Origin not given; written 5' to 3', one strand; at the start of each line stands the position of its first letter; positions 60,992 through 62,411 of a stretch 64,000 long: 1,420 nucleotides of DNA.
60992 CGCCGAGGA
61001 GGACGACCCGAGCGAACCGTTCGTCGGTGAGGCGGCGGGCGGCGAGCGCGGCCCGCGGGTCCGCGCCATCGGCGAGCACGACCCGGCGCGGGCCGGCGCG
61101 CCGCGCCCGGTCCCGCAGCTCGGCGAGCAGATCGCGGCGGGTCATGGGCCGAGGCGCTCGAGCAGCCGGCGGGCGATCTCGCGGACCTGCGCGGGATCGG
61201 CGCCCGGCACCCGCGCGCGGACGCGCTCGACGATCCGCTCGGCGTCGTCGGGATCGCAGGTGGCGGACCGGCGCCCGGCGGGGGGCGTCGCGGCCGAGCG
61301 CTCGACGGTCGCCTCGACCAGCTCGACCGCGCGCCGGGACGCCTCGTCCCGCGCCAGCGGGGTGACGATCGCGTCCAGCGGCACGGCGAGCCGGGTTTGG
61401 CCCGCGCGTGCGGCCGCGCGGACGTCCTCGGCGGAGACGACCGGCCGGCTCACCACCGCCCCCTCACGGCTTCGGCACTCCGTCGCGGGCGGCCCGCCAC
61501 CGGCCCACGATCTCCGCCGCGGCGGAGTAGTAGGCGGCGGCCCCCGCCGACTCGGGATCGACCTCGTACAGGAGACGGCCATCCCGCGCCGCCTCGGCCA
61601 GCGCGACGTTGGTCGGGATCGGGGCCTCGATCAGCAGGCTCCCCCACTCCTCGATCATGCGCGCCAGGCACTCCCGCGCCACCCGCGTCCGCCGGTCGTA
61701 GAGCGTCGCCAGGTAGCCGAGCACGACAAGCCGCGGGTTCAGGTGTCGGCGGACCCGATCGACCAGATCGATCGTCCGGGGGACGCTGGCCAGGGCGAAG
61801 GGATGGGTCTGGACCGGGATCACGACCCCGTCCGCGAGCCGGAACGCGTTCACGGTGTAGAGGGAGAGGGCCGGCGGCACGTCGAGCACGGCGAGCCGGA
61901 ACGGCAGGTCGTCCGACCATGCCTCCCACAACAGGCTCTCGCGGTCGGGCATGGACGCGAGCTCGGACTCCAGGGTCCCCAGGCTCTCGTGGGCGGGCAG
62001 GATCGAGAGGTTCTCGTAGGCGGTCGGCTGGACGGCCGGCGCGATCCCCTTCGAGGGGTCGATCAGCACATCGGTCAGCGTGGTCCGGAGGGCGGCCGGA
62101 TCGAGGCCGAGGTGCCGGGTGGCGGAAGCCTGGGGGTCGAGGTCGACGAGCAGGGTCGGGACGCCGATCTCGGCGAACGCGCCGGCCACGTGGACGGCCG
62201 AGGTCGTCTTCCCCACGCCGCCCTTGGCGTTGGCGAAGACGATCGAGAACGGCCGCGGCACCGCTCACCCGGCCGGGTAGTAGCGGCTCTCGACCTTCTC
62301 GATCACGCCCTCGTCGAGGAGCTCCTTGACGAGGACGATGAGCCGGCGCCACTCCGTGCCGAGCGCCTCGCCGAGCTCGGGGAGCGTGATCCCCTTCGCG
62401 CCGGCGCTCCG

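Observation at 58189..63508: Microcompartment (metabolosome) operon with no recognisable signature enzyme and an atypical core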

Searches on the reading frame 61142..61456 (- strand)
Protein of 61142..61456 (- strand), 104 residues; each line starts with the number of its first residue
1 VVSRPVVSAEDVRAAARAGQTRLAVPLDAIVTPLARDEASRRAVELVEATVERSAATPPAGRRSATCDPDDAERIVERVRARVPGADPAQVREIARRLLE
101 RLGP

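Call 10: search_protein_families(library=ncbifam, proteins=[window:61142-61456:-], max_evalue=0.01)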
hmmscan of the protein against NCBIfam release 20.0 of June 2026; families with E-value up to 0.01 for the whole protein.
window:61142-61456:- (104 aa): 2 families
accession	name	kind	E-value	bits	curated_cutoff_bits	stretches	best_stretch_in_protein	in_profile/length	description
NF012001.0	PRK15457.1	equivalog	2.2e-07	30.8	193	1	6-87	4-84/233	ethanolamine utilization acetate kinase EutQ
TIGR02536.1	eut_hyp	hypoth_equivalog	0.0045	16.6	152.6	1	4-47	162-205/207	TIGR02536 family ethanolamine utilization protein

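Call 21: find_homologous_proteins(query=window:61142-61456:-, max_evalue=0.001)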
Query window:61142-61456:- (104 aa): 170 proteins with E <= 0.001 among 274 candidates; the best 120 are listed.
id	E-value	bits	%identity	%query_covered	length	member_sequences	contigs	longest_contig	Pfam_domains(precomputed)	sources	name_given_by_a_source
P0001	4.4e-52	192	99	99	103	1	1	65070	-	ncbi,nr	ncbi:MAG TPA: hypothetical protein VMR66_00760 [Gemmatimonadota bacterium]|nr:hypothetical protein [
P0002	5.8e-46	172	90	99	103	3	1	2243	-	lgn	-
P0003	5.0e-39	150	86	99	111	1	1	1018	-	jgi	-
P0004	7.6e-36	140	79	98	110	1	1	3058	-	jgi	-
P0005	5.5e-35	137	72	98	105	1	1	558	-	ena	-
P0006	9.8e-35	137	72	98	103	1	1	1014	-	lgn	-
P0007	5.1e-34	134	75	98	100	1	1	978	-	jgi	jgi:hypothetical protein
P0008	1.1e-33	133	74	98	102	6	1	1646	-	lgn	-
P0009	1.1e-33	133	73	99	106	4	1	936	-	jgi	jgi:hypothetical protein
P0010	2.7e-33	132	72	98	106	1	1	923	-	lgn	-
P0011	2.8e-33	132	75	98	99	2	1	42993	-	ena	-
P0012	3.0e-33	132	72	98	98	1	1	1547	-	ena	-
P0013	3.8e-33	131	72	99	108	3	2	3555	-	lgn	-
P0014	4.6e-33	131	75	98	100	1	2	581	-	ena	-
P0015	5.1e-33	131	73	98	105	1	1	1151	-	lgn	-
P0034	3.7e-32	128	71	98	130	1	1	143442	-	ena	-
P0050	2.2e-31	126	69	98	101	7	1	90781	-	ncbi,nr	ncbi:MAG TPA: hypothetical protein VFP76_02430 [Gemmatimonadota bacterium]|nr:hypothetical protein [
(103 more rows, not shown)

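Call 22: find_encoding_contigs(protein=P0034, flank=10000, max_places=2)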
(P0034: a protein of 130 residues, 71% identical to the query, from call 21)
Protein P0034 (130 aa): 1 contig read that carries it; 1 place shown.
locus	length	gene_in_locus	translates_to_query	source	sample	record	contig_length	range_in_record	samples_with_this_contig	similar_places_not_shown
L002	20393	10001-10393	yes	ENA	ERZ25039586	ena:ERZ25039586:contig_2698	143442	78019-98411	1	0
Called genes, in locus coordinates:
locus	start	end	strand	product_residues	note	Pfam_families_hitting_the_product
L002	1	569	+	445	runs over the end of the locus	-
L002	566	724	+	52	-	-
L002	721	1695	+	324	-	PF03706:LPG_synthase_TM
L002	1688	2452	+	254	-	PF00535:Glycos_transf_2, PF13641:Glyco_tranf_2_3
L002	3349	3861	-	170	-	-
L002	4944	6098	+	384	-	PF13603:tRNA-synt_1_2, PF00133:tRNA-synt_1 (weak)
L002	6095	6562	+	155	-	PF08264:Anticodon_1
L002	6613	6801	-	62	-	PF03576:Peptidase_S58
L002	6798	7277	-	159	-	PF03576:Peptidase_S58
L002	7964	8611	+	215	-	PF00936:BMC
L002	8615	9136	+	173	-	PF00936:BMC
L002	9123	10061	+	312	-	PF00142:Fer4_NifH (faint), PF01656:CbiA, PF02374:ArsA_ATPase, PF09140:MipZ, PF10609:ParA (faint), PF13614:AAA_31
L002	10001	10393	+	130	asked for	-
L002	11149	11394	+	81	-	PF01515:PTA_PTB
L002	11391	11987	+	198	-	PF02897:Peptidase_S9_N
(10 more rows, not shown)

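Call 23: find_encoding_contigs(protein=P0050, flank=10000, max_places=2)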
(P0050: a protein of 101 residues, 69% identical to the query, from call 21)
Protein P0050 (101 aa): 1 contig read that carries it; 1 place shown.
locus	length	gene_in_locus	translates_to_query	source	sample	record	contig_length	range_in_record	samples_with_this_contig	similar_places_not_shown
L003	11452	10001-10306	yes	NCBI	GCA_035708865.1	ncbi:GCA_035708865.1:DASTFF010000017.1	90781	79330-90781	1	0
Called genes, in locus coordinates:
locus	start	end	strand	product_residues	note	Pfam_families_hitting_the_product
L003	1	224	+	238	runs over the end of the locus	PF00535:Glycos_transf_2, PF10111:Glyco_tranf_2_2 (weak), PF13641:Glyco_tranf_2_3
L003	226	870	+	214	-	-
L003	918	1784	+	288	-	PF01678:DAP_epimerase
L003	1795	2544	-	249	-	PF00106:adh_short, PF08659:KR, PF23441:SDR (weak), PF13561:adh_short_C2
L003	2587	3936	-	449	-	PF00070:Pyr_redox (weak), PF01266:DAO (faint), PF01494:FAD_binding_3 (faint), PF07992:Pyr_redox_2, PF13450:NAD_binding_8 (weak), PF00070:Pyr_redox, PF22366:NDH2_C (faint)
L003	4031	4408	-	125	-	PF07883:Cupin_2, PF02311:AraC_binding (weak)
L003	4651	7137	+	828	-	PF00133:tRNA-synt_1, PF09334:tRNA-synt_1g, PF13603:tRNA-synt_1_2, PF00133:tRNA-synt_1, PF08264:Anticodon_1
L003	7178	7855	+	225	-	PF03544:TonB_C (weak)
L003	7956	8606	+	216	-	PF00936:BMC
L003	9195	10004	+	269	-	PF00142:Fer4_NifH (faint), PF01656:CbiA, PF02374:ArsA_ATPase (weak), PF09140:MipZ, PF10609:ParA (weak), PF13614:AAA_31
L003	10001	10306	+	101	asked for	-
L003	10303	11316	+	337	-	PF01515:PTA_PTB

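Call 29: find_related_loci(query=A1, collection=genome_contigs, flank=10000)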
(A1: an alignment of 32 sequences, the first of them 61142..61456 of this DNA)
Query A1 (104 aa) in genome_contigs; peptide patterns used: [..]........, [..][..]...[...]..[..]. (x = any residue, [..] = any of these).
92 stretches matched a pattern; 45 encode a relative of the query (tblastn E <= 1e-3); 44 distinct loci.
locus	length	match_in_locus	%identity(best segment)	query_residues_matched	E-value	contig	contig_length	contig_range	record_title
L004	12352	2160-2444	76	2-103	9e-40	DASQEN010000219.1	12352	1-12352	MAG TPA_asm: Gemmatimonadota bacterium isolate SMAG_U11755 k141_135508, whole genome shotgun sequence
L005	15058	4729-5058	71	2-103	2e-38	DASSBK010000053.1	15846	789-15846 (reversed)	MAG TPA_asm: Gemmatimonadota bacterium isolate SMAG_U892 k141_896850, whole genome shotgun sequence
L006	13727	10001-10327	72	2-103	3e-38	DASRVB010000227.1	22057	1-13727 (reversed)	MAG TPA_asm: Gemmatimonadota bacterium isolate SMAG_U8635 k141_2459645, whole genome shotgun sequence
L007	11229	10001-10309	70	2-103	1e-37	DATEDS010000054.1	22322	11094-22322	MAG TPA_asm: Gemmatimonadota bacterium isolate SMAG_U8713 k141_1467919, whole genome shotgun sequence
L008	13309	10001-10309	75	2-103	5e-38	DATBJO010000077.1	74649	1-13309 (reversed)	MAG TPA_asm: Gemmatimonadota bacterium isolate SMAG_U3922 k141_3488660, whole genome shotgun sequence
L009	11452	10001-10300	70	2-103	4e-36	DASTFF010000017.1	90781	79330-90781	MAG TPA_asm: Gemmatimonadota bacterium isolate SMAG_U867 k141_1506016, whole genome shotgun sequence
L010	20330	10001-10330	65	2-103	6e-35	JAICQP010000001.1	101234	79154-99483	MAG: Gemmatimonadetes bacterium isolate TY_HY_2_bin.52 k141_1619725_length_101234_cov_18.0260, whole genome shotgun sequ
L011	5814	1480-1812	68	2-103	5e-35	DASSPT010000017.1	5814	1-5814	MAG TPA_asm: Gemmatimonadota bacterium isolate SMAG_U1285 k141_1219582, whole genome shotgun sequence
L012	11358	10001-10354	64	2-104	7e-35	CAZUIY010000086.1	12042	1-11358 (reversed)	MAG TPA_asm: uncultured Gemmatimonadales bacterium isolate binchicken_co31_349 genome assembly, contig: k141_2574278, wh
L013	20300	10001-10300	67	2-103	1e-34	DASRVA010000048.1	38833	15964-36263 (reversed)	MAG TPA_asm: Gemmatimonadota bacterium isolate SMAG_U8626 k141_839631, whole genome shotgun sequence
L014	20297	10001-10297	65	2-100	2e-31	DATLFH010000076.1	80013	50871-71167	MAG TPA_asm: Gemmatimonadota bacterium isolate SMAG_U14397 k141_662597, whole genome shotgun sequence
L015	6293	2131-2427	70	2-103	2e-30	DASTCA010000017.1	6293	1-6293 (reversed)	MAG TPA_asm: Gemmatimonadota bacterium isolate SMAG_U780 k141_1051094, whole genome shotgun sequence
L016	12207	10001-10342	63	2-103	4e-28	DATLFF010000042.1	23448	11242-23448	MAG TPA_asm: Gemmatimonadota bacterium isolate SMAG_U14395 k141_813174, whole genome shotgun sequence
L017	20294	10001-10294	60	9-102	7e-28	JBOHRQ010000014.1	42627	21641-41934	MAG: Gemmatimonadota bacterium isolate SD8030_maxbin2.bin.2 NODE_77_length_42627_cov_10.912282, whole genome shotgun seq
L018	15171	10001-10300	63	2-103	1e-27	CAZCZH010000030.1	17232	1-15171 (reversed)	MAG TPA_asm: uncultured Gemmatimonadales bacterium isolate SRP214966_co2_143 genome assembly, contig: NODE_4942_length_1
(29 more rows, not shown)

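Call 58: search_protein_families(library=pfam, proteins=[window:61145-61456:-], max_evalue=10)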
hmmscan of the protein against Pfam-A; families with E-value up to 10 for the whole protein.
window:61145-61456:- (104 aa): 1 family
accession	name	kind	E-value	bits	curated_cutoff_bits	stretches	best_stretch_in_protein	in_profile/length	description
PF05402.18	PqqD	-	0.24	12.2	23.4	1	69-102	29-61/67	Coenzyme PQQ synthesis protein D (PqqD)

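Call 63: search_protein_representatives(alignment_id=A1)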
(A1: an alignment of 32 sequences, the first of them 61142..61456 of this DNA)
Query: 32 sequences, 108 profile positions. Proteins with E-value up to 0.001 (for the whole library): 247; up to 1e-10: 8; up to 1e-30: 2. The best 150 are listed.
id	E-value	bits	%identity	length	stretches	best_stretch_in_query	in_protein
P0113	1.6e-41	156.8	-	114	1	1-107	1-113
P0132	1.4e-31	124.9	-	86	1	21-107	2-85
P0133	3.6e-21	91.4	-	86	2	2-50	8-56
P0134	1.9e-18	82.6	-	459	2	1-54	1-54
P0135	1.6e-16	76.4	-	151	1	1-64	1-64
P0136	1.6e-12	63.6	-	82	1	15-81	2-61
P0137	4.2e-12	62.2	-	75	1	71-108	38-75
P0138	4.1e-11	59.0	-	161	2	2-52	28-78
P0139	1.6e-09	53.9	-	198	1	1-102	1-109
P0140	3.0e-09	53.0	-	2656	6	21-52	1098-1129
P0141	4.6e-09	52.4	-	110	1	4-89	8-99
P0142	5.0e-09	52.3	-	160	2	2-56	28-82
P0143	5.3e-09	52.2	-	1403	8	9-63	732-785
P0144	1.0e-08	51.3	-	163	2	2-49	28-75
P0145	1.3e-08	51.0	-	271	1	2-66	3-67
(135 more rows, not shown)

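Call 65: search_protein_families(library=pfam, alignment_id=A4, max_evalue=0.001)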
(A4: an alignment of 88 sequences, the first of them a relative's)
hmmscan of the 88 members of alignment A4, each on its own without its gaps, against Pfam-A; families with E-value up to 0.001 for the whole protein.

A. member 1, P0134 (459 aa): 1 family
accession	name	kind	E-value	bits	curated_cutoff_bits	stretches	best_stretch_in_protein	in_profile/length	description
PF01515.24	PTA_PTB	-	5.2e-36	125.1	24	3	262-330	145-212/319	Phosphate acetyl/butaryl transferase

B. families by the number of members that match (of 88 scanned): 41 families (the first 25 are shown)
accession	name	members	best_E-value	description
PF06249.18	EutQ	42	1.9e-33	Ethanolamine utilisation protein EutQ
PF05899.18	Cupin_3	37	7.9e-12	EutQ-like cupin domain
PF07883.17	Cupin_2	34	1.7e-08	Cupin domain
PF02441.25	Flavoprotein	6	7.4e-10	Flavoprotein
PF02311.25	AraC_binding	5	5e-05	AraC-like ligand binding domain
PF11699.14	CENP-C_C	4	1.1e-06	Mif2/CENP-C like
PF02502.23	LacAB_rpiB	2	3.3e-48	Ribose/Galactose Isomerase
PF01923.23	Cob_adeno_trans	2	1.5e-11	Cobalamin adenosyltransferase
PF21621.3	MPI_cupin_dom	2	6.8e-06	Mannose-6-phosphate isomerase, cupin domain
PF02817.22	E3_binding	2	1.8e-05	e3 binding domain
PF13927.12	Ig_3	1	7e-263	Immunoglobulin domain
PF07679.22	I-set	1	2.1e-230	Immunoglobulin I-set domain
PF13895.12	Ig_2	1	1.1e-121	Immunoglobulin domain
PF00047.31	ig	1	2.8e-98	Immunoglobulin domain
PF07686.23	V-set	1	9.6e-91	Immunoglobulin V-set domain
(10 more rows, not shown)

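Call 69: find_encoding_contigs(protein=P0001, flank=10000, max_places=2)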
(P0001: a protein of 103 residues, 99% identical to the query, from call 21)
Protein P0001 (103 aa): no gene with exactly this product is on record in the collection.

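Call 75: predict_structure(alignment_id=A1)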
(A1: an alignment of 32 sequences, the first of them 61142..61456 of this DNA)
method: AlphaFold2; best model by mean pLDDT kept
length: 104 residues; sequences in the alignment: 32
mean_pLDDT: 78.4   pTM: 0.46
mean pLDDT of the five models: 78.4, 77.6, 77.1, 76.7, 75.9
residues with pLDDT >= 90: 41; 70-90: 38; 50-70: 9; < 50: 16
segments of 3 or more residues with pLDDT < 50: 51-65
pLDDT, mean of each block of 10 residues (from residue 1): 86 94 91 96 87 43 53 80 79 82 62
secondary structure, 60 per line:
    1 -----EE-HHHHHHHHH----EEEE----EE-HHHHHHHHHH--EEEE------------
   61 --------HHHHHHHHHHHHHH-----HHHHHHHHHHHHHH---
elements in order: H9-17 E22-25 H33-42 E45-48 H69-82 H88-101

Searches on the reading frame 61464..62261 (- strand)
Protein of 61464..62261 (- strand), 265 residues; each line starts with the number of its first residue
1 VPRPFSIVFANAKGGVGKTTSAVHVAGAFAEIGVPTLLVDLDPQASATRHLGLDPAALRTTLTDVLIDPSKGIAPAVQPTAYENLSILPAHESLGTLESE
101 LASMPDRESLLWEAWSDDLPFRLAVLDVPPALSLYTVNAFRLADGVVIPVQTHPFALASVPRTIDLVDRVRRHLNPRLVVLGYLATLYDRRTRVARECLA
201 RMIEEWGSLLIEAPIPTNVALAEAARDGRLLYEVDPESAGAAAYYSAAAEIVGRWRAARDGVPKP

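Call 3: search_protein_families(library=pfam, proteins=[window:61464-62261:-], max_evalue=0.01)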
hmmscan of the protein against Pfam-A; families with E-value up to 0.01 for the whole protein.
window:61464-62261:- (265 aa): 6 families
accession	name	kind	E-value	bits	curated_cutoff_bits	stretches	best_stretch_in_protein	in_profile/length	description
PF13614.12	AAA_31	-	3.2e-36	125.4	27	1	7-178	4-175/177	AAA domain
PF01656.29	CbiA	-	1.4e-18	67.5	25.4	1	7-229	1-123/125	CobQ/CobB/MinD/ParA nucleotide binding domain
PF09140.17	MipZ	-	6.6e-08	32.6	20.7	1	6-52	2-49/262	ATPase MipZ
PF02374.21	ArsA_ATPase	-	1.5e-07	31.4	24.3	1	7-107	3-107/305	Anion-transporting ATPase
PF10609.15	ParA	-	2.5e-06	27.6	27.1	1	7-42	6-41/246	NUBPL iron-transfer P-loop NTPase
PF00142.24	Fer4_NifH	-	3.9e-05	23.7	25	1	12-51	7-46/271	4Fe-4S iron sulfur cluster binding proteins, NifH/frxC family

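Call 10: search_protein_families(library=ncbifam, proteins=[window:61464-62261:-], max_evalue=0.01)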
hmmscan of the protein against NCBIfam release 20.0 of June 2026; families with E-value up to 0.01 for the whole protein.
window:61464-62261:- (265 aa): 24 families
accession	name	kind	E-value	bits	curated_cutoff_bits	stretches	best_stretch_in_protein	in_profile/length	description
NF041546.1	ParA_partition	equivalog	5.2e-28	98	180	2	7-50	2-45/203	ParA family partition ATPase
TIGR03453.1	partition_RepA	equivalog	1e-18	67.4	348.45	1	8-246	108-365/387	plasmid partitioning protein RepA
TIGR01969.1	minD_arch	subfamily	4e-13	49.1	201.75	1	6-253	2-232/251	cell division ATPase MinD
TIGR03371.1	cellulose_yhjQ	equivalog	6.4e-13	48.7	157.85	1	8-245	5-235/246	cellulose biosynthesis protein BcsQ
NF010259.0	PRK13705.1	equivalog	1.6e-11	43.8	725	1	4-166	106-280/388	plasmid-partitioning protein SopA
NF010443.0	PRK13869.1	subfamily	4.2e-11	42.3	446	1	7-246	124-382/405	plasmid-partitioning protein RepA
TIGR03018.1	pepcterm_TyrKin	hypoth_equivalog_domain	9e-10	38.2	230.65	1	7-168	38-197/207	XrtA-associated tyrosine autokinase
NF041283.1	PrgP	equivalog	3.1e-08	33.3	400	1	6-208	4-214/297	ParA superfamily DNA segregation protein PrgP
TIGR01287.1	nifH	equivalog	2.8e-07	30.1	394.35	1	12-66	7-59/275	nitrogenase iron protein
TIGR01968.1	minD_bact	equivalog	9.2e-07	28.5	212.9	1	7-253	4-238/261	septum site-determining protein MinD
NF047398.1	AAA_KGGVGR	domain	1.4e-06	28.8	90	1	6-68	4-67/190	KGGVGR-motif variant AAA ATPase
TIGR01007.1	eps_fam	subfamily_domain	1.6e-06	27.8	108.05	1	8-91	21-102/204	polysaccharide biosynthesis tyrosine autokinase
NF033200.1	F430_CfbC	exception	2.6e-06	27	402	1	12-52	7-47/260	Ni-sirohydrochlorin a,c-diamide reductive cyclase ATP-dependent reductase subunit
NF009701.0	PRK13230.1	subfamily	2.5e-05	23.4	350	1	12-54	8-50/291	nitrogenase reductase-like protein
TIGR00345.1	GET3_arsA_TRC40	subfamily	4.3e-05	23.2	135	1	11-73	3-71/299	TRC40/GET3/ArsA family transport-energizing ATPase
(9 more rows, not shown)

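Call 42: search_solved_structures(query=window:61464-62261:-, max_evalue=1e-10, show_alignments=2)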
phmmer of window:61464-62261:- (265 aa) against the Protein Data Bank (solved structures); distinct sequences matched with E-value up to 1e-10: 9.
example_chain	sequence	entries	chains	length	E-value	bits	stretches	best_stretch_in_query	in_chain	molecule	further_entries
1wcv_1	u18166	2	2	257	6.5e-40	140.8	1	7-258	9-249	SEGREGATION PROTEIN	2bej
2bek_A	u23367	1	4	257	1e-38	136.9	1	7-258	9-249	SEGREGATION PROTEIN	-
8ray_B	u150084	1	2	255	3.3e-34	122.1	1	7-253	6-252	ParA family protein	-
4pfs_A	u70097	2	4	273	4.6e-34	121.7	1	8-259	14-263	Cobyrinic Acid a,c-diamide synthase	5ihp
5if9_A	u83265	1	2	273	5.2e-34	121.5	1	8-259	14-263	Cobyrinic Acid a,c-diamide synthase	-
6iub_A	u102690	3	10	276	9.6e-25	91.2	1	7-251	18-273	SpoOJ regulator (Soj)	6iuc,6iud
8jmj_A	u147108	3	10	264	1.1e-23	87.7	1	7-251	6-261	SpoOJ regulator (Soj)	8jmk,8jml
6non_A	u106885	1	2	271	8.9e-11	45.4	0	6-171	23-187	Cobyrinic acid ac-diamide synthase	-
6noo_A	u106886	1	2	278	9.4e-11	45.3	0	6-171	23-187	Maintenance of carboxysome positioning A protein, MCDA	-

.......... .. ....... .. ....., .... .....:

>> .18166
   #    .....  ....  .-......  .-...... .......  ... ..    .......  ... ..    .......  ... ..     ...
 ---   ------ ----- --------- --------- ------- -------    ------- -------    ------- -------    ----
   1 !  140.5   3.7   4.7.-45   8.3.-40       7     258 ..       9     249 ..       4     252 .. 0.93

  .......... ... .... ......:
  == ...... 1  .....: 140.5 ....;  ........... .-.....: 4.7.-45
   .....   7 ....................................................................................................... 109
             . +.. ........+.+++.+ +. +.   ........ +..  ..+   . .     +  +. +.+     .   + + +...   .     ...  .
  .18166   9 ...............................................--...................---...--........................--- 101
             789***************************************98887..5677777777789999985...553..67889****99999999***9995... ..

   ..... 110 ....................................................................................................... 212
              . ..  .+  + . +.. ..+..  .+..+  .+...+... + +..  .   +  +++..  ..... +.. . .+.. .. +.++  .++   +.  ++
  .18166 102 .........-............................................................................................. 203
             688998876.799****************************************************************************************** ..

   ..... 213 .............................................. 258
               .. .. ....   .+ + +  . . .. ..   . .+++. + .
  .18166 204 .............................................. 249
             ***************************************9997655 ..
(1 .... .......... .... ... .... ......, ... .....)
